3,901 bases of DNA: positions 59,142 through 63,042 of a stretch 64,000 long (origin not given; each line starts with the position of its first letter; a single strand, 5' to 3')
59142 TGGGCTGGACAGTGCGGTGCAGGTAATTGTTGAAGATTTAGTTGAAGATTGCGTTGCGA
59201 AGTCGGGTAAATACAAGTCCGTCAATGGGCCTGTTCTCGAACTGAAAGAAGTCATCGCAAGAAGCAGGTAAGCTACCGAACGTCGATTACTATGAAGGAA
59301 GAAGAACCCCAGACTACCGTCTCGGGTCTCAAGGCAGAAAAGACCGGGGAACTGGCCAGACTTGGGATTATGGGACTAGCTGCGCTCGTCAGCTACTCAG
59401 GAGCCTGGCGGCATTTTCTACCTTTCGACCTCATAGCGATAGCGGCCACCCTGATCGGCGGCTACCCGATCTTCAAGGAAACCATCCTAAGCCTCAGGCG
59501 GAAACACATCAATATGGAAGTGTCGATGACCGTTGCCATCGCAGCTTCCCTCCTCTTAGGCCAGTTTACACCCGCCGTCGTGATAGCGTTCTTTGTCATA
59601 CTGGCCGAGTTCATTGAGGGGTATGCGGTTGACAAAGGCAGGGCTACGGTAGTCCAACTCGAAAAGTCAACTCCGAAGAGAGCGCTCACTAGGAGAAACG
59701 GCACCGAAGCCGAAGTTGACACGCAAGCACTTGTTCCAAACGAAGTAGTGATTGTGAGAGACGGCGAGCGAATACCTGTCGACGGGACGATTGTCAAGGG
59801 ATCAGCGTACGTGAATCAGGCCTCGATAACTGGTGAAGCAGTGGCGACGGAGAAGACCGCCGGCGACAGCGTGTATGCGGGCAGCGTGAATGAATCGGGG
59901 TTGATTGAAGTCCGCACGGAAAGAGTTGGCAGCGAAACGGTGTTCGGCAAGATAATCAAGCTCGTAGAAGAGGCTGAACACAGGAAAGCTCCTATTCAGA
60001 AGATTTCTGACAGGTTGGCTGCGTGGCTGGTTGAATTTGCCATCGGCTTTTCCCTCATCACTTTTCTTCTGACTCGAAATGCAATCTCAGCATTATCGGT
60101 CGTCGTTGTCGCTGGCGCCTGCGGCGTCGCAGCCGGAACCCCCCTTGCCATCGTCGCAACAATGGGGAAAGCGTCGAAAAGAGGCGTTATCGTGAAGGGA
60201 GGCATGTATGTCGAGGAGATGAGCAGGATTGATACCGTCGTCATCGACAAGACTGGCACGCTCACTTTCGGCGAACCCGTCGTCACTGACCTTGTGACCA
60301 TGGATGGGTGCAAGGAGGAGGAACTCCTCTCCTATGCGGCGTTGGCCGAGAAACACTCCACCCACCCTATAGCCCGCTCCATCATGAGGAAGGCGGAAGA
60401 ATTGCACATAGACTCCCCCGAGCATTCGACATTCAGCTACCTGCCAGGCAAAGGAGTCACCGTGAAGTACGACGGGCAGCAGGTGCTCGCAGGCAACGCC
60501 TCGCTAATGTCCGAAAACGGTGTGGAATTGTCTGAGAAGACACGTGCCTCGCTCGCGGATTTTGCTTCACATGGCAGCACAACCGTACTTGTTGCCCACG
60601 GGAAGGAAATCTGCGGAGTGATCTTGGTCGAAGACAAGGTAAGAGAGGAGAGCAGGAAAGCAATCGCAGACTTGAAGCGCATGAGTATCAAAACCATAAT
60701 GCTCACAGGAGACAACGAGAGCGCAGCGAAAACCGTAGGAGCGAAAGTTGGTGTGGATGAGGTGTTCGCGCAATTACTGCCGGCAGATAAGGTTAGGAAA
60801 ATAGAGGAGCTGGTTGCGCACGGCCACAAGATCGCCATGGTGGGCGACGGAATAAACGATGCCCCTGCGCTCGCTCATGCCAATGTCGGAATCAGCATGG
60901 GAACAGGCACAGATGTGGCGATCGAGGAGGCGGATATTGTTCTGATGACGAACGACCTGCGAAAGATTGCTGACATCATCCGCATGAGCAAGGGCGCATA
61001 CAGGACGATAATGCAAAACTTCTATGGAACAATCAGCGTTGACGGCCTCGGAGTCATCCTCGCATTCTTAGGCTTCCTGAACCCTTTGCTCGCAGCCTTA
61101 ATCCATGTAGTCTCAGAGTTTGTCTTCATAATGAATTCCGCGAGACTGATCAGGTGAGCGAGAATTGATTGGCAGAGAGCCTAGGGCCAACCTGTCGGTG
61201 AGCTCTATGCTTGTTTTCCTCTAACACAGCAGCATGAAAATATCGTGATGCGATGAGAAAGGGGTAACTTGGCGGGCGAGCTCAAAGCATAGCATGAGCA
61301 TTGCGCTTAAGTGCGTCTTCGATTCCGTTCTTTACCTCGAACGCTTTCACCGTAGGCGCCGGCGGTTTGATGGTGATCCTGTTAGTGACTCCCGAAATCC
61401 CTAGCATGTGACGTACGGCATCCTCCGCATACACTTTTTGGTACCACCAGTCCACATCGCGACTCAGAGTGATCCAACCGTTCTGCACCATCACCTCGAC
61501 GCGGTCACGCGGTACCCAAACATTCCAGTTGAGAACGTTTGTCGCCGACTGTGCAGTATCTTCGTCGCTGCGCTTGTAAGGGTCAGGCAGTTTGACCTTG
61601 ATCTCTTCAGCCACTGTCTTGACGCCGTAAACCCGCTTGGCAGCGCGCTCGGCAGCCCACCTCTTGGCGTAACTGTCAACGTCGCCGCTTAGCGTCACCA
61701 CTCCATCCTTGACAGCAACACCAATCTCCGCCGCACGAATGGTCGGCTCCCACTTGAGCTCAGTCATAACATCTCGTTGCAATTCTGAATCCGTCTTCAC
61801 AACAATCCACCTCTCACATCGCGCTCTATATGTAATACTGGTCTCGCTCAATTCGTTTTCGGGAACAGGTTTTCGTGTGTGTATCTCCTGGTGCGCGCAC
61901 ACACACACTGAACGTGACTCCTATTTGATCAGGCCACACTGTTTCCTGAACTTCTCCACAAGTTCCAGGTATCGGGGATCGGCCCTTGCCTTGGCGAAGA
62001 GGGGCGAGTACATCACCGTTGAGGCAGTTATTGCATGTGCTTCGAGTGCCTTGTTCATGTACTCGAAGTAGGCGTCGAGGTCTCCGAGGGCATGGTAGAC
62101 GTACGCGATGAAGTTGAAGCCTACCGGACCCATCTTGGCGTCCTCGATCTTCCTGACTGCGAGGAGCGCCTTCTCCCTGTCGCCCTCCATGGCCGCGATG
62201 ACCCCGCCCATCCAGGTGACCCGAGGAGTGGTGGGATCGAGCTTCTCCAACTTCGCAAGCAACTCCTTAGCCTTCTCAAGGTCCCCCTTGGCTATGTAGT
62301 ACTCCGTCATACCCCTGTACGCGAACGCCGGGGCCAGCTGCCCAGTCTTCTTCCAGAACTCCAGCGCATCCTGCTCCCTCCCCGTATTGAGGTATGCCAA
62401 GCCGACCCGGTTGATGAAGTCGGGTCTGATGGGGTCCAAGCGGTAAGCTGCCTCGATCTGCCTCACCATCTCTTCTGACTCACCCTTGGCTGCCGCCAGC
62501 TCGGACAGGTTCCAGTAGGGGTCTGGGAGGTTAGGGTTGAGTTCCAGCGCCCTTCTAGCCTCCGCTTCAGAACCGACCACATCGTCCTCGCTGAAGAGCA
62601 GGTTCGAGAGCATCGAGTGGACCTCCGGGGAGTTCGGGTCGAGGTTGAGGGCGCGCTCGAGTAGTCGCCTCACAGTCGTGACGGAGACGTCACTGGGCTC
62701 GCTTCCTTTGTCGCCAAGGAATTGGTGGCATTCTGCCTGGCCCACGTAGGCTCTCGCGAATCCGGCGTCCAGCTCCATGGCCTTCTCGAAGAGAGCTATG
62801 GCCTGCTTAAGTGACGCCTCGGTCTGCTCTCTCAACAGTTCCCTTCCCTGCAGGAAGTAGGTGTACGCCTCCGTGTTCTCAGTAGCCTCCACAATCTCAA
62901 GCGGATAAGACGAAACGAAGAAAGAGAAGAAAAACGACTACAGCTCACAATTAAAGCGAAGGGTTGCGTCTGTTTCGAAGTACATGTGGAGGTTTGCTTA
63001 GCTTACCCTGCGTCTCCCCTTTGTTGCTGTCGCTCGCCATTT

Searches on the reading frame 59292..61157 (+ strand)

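Call 77: search_protein_families(library=pfam, proteins=[window:59292-61157:+], max_evalue=0.0001)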
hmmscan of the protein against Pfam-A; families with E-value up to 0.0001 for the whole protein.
window:59292-61157:+ (621 aa): 3 families
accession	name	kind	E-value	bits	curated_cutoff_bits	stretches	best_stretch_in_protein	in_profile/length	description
PF00122.25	E1-E2_ATPase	-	9.3e-46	156.1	28.1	1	126-297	2-181/181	E1-E2 ATPase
PF00702.32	Hydrolase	-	5e-36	125.3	26.4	1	313-531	1-191/191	haloacid dehalogenase-like hydrolase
PF08282.18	Hydrolase_3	-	7.2e-06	26.4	20.9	0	509-561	201-253/255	haloacid dehalogenase-like hydrolase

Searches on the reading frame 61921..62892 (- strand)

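Call 77: search_protein_families(library=pfam, proteins=[window:61921-62892:-], max_evalue=0.0001)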
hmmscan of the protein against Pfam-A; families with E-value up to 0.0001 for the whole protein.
window:61921-62892:- (323 aa): 10 families
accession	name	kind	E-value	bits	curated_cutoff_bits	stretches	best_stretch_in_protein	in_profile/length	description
PF13181.12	TPR_8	-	1e-15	56.9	25.7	0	260-284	5-29/34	Tetratricopeptide repeat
PF13414.12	TPR_11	-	4.8e-14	52.2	26.8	0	113-130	18-35/42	TPR repeat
PF14559.12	TPR_19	-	1.8e-13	51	25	0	76-128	12-63/68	Tetratricopeptide repeat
PF07719.23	TPR_2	-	1.9e-13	49.8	27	0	160-188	4-32/34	Tetratricopeptide repeat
PF13431.12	TPR_17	-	4e-13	49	24.4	0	77-100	1-24/34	Tetratricopeptide repeat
PF13428.12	TPR_14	-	4.9e-12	45.7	23.5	0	191-225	3-37/44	Tetratricopeptide repeat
PF13432.12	TPR_16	-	6.3e-10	39.8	32.7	0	199-252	7-60/65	Tetratricopeptide repeat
PF23914.1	TPR_CcmH_CycH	-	3e-06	27.6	42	0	81-188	42-152/158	Cytochrome c-type biogenesis protein H TPR domain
PF03704.23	BTAD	-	9.4e-06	26.5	22.1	0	129-182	68-121/146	Bacterial transcriptional activator domain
PF00515.34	TPR_1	-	5.4e-05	23.3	27.8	0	161-182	5-26/34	Tetratricopeptide repeat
